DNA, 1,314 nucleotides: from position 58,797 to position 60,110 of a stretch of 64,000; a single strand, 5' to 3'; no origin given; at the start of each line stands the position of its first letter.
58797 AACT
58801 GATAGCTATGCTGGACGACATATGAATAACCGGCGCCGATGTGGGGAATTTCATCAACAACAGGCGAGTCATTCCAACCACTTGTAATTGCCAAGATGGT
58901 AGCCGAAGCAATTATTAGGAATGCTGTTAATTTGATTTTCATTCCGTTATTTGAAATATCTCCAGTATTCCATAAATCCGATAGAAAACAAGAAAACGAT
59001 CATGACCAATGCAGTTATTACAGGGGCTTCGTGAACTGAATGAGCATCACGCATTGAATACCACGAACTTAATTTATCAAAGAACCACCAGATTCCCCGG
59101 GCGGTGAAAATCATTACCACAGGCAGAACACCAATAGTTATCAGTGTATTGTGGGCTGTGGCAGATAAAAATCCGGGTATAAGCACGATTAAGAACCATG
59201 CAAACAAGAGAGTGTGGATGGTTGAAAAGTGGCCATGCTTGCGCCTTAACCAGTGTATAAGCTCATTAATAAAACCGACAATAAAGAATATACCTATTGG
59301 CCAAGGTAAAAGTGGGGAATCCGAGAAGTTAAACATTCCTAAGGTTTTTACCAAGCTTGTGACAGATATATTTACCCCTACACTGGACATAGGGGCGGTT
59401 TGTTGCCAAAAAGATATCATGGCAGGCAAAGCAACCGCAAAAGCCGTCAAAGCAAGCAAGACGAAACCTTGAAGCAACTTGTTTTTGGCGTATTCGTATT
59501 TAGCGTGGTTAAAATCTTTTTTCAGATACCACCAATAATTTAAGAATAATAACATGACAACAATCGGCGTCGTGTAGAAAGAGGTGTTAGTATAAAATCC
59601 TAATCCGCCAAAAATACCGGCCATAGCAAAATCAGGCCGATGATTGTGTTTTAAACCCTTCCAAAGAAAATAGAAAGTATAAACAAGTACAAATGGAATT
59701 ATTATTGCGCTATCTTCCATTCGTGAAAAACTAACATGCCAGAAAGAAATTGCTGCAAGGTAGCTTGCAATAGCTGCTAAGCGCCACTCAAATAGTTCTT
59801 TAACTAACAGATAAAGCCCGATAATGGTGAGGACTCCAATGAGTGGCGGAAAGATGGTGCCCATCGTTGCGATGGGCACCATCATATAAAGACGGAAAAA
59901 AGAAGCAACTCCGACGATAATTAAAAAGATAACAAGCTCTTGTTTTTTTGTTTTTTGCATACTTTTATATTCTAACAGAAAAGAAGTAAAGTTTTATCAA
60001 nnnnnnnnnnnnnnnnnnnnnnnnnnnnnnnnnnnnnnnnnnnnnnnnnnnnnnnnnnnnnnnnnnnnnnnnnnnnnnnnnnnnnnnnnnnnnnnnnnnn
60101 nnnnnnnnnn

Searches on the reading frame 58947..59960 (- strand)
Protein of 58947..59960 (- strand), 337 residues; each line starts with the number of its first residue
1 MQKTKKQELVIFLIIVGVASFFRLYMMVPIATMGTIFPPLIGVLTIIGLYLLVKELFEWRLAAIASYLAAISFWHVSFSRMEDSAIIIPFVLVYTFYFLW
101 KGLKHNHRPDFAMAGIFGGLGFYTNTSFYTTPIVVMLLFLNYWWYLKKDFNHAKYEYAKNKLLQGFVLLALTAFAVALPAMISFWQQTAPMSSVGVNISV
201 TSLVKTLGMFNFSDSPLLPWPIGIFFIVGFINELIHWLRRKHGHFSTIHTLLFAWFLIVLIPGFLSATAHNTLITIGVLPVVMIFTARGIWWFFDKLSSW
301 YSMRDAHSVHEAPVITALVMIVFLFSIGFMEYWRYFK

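Call 30: find_encoding_contigs(protein=window:58947-59960:-, flank=2500, max_places=10)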
Protein window:58947-59960:- (337 aa): 20 contigs read that carry it; 10 places shown.
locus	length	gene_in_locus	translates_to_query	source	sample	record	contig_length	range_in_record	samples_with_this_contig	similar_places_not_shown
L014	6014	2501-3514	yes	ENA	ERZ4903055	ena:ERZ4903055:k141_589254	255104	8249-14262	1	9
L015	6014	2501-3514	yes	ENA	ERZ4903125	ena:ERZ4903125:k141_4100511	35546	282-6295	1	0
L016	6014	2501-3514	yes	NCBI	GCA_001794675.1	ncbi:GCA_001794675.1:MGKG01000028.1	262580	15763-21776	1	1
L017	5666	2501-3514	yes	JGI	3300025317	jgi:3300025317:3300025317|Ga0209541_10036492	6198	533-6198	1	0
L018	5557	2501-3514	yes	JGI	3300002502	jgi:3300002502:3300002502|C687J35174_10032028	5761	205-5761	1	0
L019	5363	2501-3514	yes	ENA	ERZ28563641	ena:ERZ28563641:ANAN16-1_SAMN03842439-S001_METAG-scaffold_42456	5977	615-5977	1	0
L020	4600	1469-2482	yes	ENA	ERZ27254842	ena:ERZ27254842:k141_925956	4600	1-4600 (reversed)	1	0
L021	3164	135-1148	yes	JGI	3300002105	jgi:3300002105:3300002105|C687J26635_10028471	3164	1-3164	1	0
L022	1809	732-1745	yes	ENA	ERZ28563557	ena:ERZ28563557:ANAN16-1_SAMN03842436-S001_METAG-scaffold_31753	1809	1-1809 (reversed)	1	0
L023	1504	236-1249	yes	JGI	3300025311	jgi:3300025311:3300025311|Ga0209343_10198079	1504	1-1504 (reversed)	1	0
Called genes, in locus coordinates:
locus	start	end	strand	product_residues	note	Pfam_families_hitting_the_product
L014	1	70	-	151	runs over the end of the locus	-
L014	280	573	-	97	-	-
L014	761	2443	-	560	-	-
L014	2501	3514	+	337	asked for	PF13231:PMT_2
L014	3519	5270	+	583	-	PF02366:PMT, PF13231:PMT_2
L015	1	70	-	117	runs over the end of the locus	?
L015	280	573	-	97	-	-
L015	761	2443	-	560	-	-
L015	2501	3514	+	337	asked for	PF13231:PMT_2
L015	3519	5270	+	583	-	PF02366:PMT, PF13231:PMT_2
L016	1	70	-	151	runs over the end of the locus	-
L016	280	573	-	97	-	-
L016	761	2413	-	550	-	-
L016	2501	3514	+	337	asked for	PF13231:PMT_2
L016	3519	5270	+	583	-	PF02366:PMT, PF13231:PMT_2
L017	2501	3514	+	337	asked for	PF13231:PMT_2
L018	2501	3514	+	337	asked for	PF13231:PMT_2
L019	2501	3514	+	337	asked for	PF13231:PMT_2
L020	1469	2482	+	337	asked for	PF13231:PMT_2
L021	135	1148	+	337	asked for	PF13231:PMT_2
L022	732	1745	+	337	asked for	PF13231:PMT_2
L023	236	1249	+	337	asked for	PF13231:PMT_2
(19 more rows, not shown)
